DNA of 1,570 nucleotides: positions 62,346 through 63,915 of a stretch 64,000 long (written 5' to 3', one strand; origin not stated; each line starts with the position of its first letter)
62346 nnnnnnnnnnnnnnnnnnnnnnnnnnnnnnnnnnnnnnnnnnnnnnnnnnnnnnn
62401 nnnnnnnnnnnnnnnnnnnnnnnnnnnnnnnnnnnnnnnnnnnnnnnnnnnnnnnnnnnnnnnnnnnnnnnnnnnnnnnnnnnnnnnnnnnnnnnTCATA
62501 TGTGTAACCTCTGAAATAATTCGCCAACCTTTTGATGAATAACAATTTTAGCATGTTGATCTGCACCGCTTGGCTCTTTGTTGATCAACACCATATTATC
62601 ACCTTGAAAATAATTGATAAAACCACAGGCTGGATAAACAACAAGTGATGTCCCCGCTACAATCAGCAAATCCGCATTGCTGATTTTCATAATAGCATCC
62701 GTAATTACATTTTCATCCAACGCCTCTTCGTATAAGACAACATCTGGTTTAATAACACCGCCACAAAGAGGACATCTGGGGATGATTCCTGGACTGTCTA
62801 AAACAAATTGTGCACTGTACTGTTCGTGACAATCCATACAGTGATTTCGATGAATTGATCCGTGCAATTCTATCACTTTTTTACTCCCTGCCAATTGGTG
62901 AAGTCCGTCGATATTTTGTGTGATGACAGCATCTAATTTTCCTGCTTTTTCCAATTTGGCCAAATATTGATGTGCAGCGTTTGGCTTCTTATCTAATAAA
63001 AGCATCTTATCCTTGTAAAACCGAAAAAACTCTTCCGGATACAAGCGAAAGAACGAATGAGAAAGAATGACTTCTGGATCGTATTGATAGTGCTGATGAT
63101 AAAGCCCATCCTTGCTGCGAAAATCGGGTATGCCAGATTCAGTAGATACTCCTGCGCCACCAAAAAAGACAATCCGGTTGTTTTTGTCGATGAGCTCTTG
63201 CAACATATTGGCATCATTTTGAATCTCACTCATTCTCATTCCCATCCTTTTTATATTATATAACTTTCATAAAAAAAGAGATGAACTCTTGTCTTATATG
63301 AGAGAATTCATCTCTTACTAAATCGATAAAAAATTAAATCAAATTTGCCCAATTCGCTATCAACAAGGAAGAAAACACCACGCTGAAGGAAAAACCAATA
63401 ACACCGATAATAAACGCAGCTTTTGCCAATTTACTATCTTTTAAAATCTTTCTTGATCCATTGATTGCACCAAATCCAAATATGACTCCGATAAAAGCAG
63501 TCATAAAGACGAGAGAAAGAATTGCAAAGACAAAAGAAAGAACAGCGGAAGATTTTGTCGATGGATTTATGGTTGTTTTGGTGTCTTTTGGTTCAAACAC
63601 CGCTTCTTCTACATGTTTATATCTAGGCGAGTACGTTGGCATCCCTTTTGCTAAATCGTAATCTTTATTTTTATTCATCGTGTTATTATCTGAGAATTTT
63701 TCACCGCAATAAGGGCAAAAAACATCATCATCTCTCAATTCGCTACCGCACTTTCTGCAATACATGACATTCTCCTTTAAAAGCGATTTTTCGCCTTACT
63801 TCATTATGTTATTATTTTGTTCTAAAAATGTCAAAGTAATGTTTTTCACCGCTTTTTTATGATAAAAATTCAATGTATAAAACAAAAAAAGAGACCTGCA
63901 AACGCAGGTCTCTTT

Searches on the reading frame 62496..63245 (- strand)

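Call 9: search_protein_families(library=pfam, proteins=[window:62496-63245:-], max_evalue=0.01)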
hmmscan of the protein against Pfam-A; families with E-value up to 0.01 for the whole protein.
window:62496-63245:- (249 aa): 1 family
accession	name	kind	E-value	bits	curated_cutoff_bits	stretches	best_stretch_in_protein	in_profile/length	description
PF02146.23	SIR2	-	2.9e-55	187.4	24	1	30-205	1-180/180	Sir2 family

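Call 19: search_protein_families(library=padloc, proteins=[window:62496-63245:-], max_evalue=0.1)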
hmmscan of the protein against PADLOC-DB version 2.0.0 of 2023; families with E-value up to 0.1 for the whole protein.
window:62496-63245:- (249 aa): 7 families
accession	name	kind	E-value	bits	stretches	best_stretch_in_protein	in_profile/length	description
PDLC05061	PDC-S65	-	0.00054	17.4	1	73-117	108-152/592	-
PDLC02419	Aga_SIR2-PNTD1-PNTD2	-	0.003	14.3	1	66-117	82-133/558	Class I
PDLC02420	Aga_SIR2-PNTD1-PNTD2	-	0.0035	13.6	1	61-117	89-145/1010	Class I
PDLC02183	Dsr1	-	0.0065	12.2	1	9-54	5-49/1275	-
PDLC02384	pAgo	-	0.0077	12.5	1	82-123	114-155/1030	-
PDLC05060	PDC-S65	-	0.013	12.4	1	84-119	27-62/503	-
PDLC02401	Aga_SIR2-PNTD1-PNTD2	-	0.036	10.8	1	67-119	56-108/524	Class I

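Call 20: search_protein_families(library=ncbifam, proteins=[window:62496-63245:-], max_evalue=0.1)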
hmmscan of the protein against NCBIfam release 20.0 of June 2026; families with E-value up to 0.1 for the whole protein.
window:62496-63245:- (249 aa): 9 families
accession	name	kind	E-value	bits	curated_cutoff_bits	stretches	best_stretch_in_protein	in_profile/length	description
NF001752.0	PRK00481.1-1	equivalog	2.5e-100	335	221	1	10-245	2-237/242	NAD-dependent protein deacylase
NF001753.0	PRK00481.1-3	subfamily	1.6e-73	246.8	243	1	13-247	4-243/252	NAD-dependent protein deacylase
NF040867.1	prot_deacyl_CobB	equivalog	1.3e-72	243.9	320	1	15-247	3-238/242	NAD-dependent protein deacetylase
NF001754.0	PRK00481.1-4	equivalog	3.3e-68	229.4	252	1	10-247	3-240/244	NAD-dependent protein deacylase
NF010736.0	PRK14138.1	equivalog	1.5e-65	220.9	395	1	15-246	4-236/244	NAD-dependent deacetylase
NF003738.0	PRK05333.1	equivalog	1.5e-47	161.9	305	2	7-144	11-146/295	NAD-dependent protein deacetylase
NF001755.0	PRK00481.1-5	equivalog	7.7e-31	107.1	318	1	15-230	34-248/278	Sir2 family NAD+-dependent deacetylase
TIGR04084.1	rSAM_AF0577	subfamily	0.0022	17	225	0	157-202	10-55/347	TIGR04084 family radical SAM/SPASM domain-containing protein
NF041818.1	Dsr1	equivalog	0.038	11.7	1400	1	22-44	20-42/1263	anti-phage defense-associated sirtuin Dsr1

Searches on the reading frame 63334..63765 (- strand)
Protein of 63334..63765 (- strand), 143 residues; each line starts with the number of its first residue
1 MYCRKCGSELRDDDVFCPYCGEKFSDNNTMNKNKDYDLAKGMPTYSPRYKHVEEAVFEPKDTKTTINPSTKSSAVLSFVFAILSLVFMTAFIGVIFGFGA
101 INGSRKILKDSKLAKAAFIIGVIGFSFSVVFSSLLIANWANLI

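Call 9: search_protein_families(library=pfam, proteins=[window:63334-63765:-], max_evalue=0.01)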
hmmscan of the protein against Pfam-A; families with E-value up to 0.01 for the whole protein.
window:63334-63765:- (143 aa): 7 families
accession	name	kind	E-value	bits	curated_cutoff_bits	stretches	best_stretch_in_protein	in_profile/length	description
PF13240.11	Zn_Ribbon_1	-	1.9e-08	34.2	25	1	2-23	1-22/23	zinc-ribbon domain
PF13248.11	Zn_ribbon_3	-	1.7e-07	30.9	27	1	2-24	4-26/26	zinc-ribbon domain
PF13828.11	DUF4190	-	8.2e-06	25.9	35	1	74-130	2-61/62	Domain of unknown function (DUF4190)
PF24463.1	DUF7577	-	0.0002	21.3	28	0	2-11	18-27/27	Domain of unknown function (DUF7577)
PF24460.1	DUF7575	-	0.0004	20.1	28.5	1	3-24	6-27/28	Domain of unknown function (DUF7575)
PF12773.13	DZR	-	0.00041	20.9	27.3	1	3-24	1-22/45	Double zinc ribbon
PF08271.17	Zn_Ribbon_TF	-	0.0023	17.9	29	1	1-30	1-35/43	TFIIB zinc-binding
